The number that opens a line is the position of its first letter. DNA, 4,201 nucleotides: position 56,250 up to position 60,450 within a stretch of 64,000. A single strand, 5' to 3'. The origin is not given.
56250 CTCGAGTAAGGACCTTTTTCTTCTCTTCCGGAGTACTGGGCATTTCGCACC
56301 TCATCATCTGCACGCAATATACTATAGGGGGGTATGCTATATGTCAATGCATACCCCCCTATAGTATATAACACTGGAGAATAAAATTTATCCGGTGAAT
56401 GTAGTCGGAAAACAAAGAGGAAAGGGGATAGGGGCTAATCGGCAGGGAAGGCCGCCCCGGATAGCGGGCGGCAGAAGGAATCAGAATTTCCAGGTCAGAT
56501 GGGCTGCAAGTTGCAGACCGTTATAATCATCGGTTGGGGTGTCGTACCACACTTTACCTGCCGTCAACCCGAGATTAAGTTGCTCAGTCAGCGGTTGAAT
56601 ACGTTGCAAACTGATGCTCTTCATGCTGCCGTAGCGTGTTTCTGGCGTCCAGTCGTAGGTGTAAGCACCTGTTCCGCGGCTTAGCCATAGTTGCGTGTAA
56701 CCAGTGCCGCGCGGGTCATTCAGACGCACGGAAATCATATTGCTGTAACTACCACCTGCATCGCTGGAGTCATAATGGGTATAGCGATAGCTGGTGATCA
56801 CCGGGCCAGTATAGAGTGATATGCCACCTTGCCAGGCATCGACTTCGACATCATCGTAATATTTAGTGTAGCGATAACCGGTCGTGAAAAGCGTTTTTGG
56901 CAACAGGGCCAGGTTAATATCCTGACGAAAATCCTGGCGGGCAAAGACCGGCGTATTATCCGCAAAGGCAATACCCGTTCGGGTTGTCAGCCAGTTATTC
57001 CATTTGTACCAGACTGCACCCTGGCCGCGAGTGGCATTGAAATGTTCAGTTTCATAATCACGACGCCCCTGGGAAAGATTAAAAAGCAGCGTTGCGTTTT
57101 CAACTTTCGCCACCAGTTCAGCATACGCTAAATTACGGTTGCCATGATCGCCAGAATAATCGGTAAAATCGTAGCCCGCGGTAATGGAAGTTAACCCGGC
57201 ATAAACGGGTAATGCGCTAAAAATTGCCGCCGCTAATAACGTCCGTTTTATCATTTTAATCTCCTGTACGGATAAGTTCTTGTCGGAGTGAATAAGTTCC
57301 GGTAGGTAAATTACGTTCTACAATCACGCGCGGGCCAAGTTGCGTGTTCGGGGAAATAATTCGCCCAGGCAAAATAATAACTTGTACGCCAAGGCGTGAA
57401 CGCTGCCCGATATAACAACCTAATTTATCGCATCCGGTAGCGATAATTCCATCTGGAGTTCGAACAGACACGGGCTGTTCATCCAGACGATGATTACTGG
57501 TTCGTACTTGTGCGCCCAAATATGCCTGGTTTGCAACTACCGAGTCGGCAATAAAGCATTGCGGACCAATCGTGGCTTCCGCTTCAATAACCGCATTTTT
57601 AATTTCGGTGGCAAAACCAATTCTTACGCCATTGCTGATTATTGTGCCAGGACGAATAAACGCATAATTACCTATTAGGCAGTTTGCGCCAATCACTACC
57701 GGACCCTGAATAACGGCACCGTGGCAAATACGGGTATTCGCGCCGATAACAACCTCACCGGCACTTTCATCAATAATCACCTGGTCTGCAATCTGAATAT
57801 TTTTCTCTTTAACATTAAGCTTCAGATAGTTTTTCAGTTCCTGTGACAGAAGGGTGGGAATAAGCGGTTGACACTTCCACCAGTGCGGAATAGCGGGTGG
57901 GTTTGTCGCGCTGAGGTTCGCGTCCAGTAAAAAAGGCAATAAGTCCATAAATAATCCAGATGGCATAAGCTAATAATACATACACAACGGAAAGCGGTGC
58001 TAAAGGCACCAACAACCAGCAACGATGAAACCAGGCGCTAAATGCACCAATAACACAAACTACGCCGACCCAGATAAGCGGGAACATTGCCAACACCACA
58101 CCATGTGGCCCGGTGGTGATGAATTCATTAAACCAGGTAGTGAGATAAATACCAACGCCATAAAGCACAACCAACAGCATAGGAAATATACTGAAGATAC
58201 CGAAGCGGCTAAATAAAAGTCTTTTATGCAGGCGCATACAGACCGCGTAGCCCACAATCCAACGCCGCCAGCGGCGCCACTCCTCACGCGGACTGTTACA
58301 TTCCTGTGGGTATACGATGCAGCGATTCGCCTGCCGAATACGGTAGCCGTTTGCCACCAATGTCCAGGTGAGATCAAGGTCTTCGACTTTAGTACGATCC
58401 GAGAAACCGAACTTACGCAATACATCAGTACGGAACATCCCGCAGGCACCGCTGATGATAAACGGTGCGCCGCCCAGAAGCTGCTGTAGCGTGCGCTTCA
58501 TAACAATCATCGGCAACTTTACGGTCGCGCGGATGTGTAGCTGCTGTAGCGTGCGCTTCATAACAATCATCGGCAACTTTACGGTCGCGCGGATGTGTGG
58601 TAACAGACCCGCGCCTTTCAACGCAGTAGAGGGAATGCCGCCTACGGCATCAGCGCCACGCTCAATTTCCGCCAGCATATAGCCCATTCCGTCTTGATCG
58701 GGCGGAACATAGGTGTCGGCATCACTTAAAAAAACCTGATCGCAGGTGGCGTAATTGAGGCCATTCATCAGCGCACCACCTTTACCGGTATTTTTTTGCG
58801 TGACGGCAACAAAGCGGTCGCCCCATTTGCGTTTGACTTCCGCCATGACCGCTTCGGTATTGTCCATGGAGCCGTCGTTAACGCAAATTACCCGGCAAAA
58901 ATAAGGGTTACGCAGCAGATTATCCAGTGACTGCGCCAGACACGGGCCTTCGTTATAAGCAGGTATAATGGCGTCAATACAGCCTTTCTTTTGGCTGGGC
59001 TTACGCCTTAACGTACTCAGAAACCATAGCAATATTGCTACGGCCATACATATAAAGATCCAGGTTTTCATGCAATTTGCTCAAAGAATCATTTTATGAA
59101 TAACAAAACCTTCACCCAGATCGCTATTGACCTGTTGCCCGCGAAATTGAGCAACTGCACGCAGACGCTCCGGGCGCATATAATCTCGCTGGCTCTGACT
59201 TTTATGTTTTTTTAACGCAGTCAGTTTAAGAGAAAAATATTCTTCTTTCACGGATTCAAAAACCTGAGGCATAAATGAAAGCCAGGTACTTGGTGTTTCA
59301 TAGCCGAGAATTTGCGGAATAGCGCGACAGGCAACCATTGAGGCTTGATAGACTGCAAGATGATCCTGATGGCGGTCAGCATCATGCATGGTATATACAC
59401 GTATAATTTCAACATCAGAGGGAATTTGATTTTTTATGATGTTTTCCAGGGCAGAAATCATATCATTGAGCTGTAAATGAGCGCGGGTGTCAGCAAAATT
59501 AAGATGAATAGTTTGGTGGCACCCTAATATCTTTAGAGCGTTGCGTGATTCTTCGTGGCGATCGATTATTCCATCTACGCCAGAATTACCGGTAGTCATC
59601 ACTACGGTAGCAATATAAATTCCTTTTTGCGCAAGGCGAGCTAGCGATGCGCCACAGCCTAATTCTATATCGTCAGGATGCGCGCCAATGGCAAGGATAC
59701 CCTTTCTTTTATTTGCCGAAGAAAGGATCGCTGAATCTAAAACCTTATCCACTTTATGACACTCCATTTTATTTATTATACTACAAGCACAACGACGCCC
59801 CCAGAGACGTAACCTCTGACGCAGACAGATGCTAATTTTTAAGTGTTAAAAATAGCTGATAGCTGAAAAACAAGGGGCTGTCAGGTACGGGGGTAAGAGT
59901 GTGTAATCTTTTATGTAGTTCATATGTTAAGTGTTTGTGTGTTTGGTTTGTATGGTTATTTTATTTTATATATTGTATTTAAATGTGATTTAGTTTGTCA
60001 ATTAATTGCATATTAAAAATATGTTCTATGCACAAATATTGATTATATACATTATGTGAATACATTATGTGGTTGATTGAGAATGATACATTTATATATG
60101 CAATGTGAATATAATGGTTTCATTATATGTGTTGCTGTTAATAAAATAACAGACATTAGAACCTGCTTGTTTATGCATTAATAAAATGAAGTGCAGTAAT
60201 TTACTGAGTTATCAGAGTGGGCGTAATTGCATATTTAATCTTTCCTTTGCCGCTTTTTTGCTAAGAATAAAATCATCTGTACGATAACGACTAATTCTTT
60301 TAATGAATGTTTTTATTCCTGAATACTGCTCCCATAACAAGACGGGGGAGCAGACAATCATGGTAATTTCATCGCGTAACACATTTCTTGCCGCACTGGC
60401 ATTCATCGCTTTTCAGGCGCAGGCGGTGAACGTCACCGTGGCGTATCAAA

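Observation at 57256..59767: yaiX-yaiP-yaiS module: intact acetyltransferase with a long gene overlap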

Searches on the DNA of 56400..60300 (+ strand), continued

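Call 74: search_dna_similar(query=window:58459-58618:+, collection=ecoli_genomes, mode=near, max_evalue=1e-45, max_rows=20)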
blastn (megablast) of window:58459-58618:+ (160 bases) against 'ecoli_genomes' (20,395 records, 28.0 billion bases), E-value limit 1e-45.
Records with a match: 10; places in all: 10; records where one place covers at least 80% of the query: 10.
Genomes with a match: 10 of 5426; with a place that covers at least 80% of the query: 10. Places per genome that has any: lowest 1, median 1, highest 1. On chromosomes: 10 places; on plasmids: 0.
Best place of each record, by identity: >=99% 10.
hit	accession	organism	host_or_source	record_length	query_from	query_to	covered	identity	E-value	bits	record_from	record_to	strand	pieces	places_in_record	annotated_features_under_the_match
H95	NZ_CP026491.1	Escherichia coli strain HS13-1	Homo sapiens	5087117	1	160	100%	100.0%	2e-77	296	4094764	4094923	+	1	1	yaiP: glycosyltransferase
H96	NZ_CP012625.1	Escherichia coli strain SF-468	Homo sapiens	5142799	1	160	100%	100.0%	2e-77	296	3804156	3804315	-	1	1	yaiP: glycosyltransferase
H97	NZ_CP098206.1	Escherichia coli strain Z0117EC0054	Canis lupus familiaris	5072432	1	160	100%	100.0%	2e-77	296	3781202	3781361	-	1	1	yaiP: glycosyltransferase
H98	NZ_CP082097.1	Escherichia coli strain MS15052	Homo sapiens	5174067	1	160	100%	100.0%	2e-77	296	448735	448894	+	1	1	yaiP: glycosyltransferase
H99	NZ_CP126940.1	Escherichia coli O2:K1:H7 strain APEC E18055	Gallus gallus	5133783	1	160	100%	100.0%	2e-77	296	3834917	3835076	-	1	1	yaiP: glycosyltransferase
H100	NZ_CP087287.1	Escherichia coli strain APEC 16-1068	chicken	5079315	1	160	100%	100.0%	2e-77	296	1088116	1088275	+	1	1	yaiP: glycosyltransferase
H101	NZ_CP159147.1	Escherichia coli strain 10035004-3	Homo sapiens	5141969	1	160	100%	100.0%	2e-77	296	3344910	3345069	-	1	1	yaiP: glycosyltransferase family 2 protein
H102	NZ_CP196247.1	Escherichia coli strain AH21G053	Homo sapiens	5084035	1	160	100%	100.0%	2e-77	296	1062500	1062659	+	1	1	yaiP: glycosyltransferase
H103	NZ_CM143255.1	Escherichia coli strain UID2404240036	Homo sapiens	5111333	1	160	100%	100.0%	2e-77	296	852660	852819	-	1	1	yaiP: glycosyltransferase family 2 protein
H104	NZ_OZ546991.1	Escherichia coli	Homo sapiens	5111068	1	160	100%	100.0%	2e-77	296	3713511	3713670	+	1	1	yaiP: glycosyltransferase family 2 protein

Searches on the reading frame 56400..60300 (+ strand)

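Call 32: search_solved_structures(query=L001:4416-5612:-, max_evalue=0.001)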
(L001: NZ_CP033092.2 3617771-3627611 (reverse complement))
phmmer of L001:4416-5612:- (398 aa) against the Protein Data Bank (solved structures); distinct sequences matched with E-value up to 0.001: 13.
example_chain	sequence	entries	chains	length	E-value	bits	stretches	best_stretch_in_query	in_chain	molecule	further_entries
5hea_A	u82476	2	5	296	2.1e-08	36.8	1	32-123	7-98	Putative glycosyltransferase (GalT1)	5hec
9hwj_A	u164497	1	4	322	3.1e-07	32.9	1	32-146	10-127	Undecaprenyl-phosphate 4-deoxy-4-formamido-L-arabinose transferase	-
6yv7_B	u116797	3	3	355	7.7e-07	31.6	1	32-225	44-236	Glycosyl transferase, family 2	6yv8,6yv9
6yv7_A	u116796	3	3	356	7.8e-07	31.6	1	32-225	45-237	Glycosyl transferase, family 2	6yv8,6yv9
9bhc_C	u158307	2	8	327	3.4e-06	29.5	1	32-148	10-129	Undecaprenyl-phosphate 4-deoxy-4-formamido-L-arabinose transferase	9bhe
8vxh_A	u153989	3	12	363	4.3e-06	29.2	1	32-148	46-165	Undecaprenyl-phosphate 4-deoxy-4-formamido-L-arabinose transferase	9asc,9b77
2z87_A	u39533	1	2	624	1.7e-05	27.2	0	31-126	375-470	Chondroitin synthase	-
2z86_A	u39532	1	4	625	1.7e-05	27.2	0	31-126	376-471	Chondroitin synthase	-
3bcv_A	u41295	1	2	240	3e-05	26.4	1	32-135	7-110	Putative glycosyltransferase protein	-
5eke_A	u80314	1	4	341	4.4e-05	25.9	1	33-125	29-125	Uncharacterized glycosyltransferase sll0501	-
5ekp_C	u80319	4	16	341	4.4e-05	25.8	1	33-125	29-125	Uncharacterized glycosyltransferase sll0501 | Glycosyltransferase sll0501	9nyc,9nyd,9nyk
9nye_A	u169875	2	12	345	4.5e-05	25.8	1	33-125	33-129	Glycosyltransferase sll0501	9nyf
5mlz_A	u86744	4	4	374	0.00024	23.4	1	32-152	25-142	Dolichol monophosphate mannose synthase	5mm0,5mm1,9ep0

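Call 49: predict_structure(alignment_id=A2)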
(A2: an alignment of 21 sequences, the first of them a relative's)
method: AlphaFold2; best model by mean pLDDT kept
length: 398 residues; sequences in the alignment: 21
mean_pLDDT: 80.1   pTM: 0.80
mean pLDDT of the five models: 80.1, 79.9, 79.5, 79.3, 78.8
residues with pLDDT >= 90: 109; 70-90: 230; 50-70: 30; < 50: 29
segments of 3 or more residues with pLDDT < 50: 374-398
pLDDT, mean of each block of 10 residues (from residue 1): 68 80 90 91 86 95 92 94 96 84 94 89 91 94 88 86 86 79 61 92 64 78 88 83 84 77 77 71 77 86 77 82 90 92 86 84 66 42 26 29
secondary structure, 60 per line:
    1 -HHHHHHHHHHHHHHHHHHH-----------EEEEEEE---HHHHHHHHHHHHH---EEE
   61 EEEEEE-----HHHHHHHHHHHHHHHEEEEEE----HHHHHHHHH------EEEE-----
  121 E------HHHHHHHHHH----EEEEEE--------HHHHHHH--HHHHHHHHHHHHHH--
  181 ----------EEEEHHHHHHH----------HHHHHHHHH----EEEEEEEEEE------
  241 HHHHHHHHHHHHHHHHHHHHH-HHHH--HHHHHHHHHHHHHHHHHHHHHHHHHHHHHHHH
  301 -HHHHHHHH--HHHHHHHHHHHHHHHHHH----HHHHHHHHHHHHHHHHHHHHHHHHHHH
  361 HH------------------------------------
elements in order: H2-20 E32-38 H42-54 E58-66 H72-86 E87-92 H97-105 E112-115 H128-137 E142-147 H156-162 H165-178 E191-194 H195-201 H212-220 E225-234 H241-261 H263-266 H269-300 H302-309 H312-329 H334-362

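Call 52: fold_search(model_id=the predicted structure, library=pdb)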
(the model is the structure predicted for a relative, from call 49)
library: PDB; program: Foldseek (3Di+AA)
matches with E <= 10: 1470; with E <= 0.001: 331
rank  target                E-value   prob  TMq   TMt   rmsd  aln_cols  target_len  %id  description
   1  7sp7_A                8.7e-14  1.00  0.68  0.56   4.7       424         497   15  Chlorella virus hyaluronan synthase inhibited by UDP (released 2022-04-06)
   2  8smn_A                3.1e-13  1.00  0.65  0.52   5.4       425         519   16  Xenopus laevis hyaluronan synthase 1, nascent HA polymer bound state (released 2024-05-01)
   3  7sp9_A                3.5e-13  1.00  0.68  0.56   5.0       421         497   14  Chlorella virus Hyaluronan Synthase in the GlcNAc-primed channel-closed state (released 2022-04-06)
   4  7sp8_A                4.1e-13  1.00  0.65  0.53   5.0       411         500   14  Chlorella virus Hyaluronan Synthase bound to UDP-GlcNAc (released 2022-04-06)
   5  6yv7_B                7.8e-13  1.00  0.58  0.66   7.2       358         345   16  Mannosyltransferase PcManGT from Pyrobaculum calidifontis (released 2020-07-22)
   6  8sne_A                8.2e-13  1.00  0.59  0.49  13.7       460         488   15  Chlorella virus Hyaluronan Synthase bound to GlcA extended GlcNAc primer and UDP (released 2024-05-01)
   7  8smm_A                2.3e-12  1.00  0.69  0.55   5.5       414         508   16  Xenopus laevis hyaluronan synthase 1 (released 2024-05-01)
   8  9yq2_A                2.3e-12  1.00  0.59  0.49   9.0       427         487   15  Chlorella virus hyaluronan synthase bound to DDM (released 2025-12-10)
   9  9yq5_A                3.0e-12  1.00  0.58  0.48   9.2       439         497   14  Chlorella virus hyaluronan synthase bound to an inserted UDP-GlcA (released 2025-12-10)
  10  9yq4_A                5.7e-12  1.00  0.59  0.49   8.9       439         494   15  Chlorella virus hyaluronan synthase bound to a proofreading UDP-GlcA (released 2025-12-10)
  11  6yv7_A                7.4e-12  1.00  0.54  0.61   8.8       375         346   15  Mannosyltransferase PcManGT from Pyrobaculum calidifontis (released 2020-07-22)
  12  7sp6_A                8.3e-12  1.00  0.66  0.55   4.9       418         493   14  Chlorella virus hyaluronan synthase (released 2022-04-06)
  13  8snc_A                9.2e-12  1.00  0.69  0.56   4.7       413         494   15  Chlorella virus Hyaluronan Synthase bound to GlcA extended GlcNAc primer (released 2024-05-01)
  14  9kqc_A                2.1e-11  1.00  0.66  0.54   4.9       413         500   14  Chlorella virus Hyaluronan Synthase bound to VNAR (released 2025-05-14)
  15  8smp_A                4.1e-11  1.00  0.65  0.51   6.0       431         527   14  Xenopus laevis hyaluronan synthase 1, UDP-bound, gating loop inserted state (released 2024-05-01)
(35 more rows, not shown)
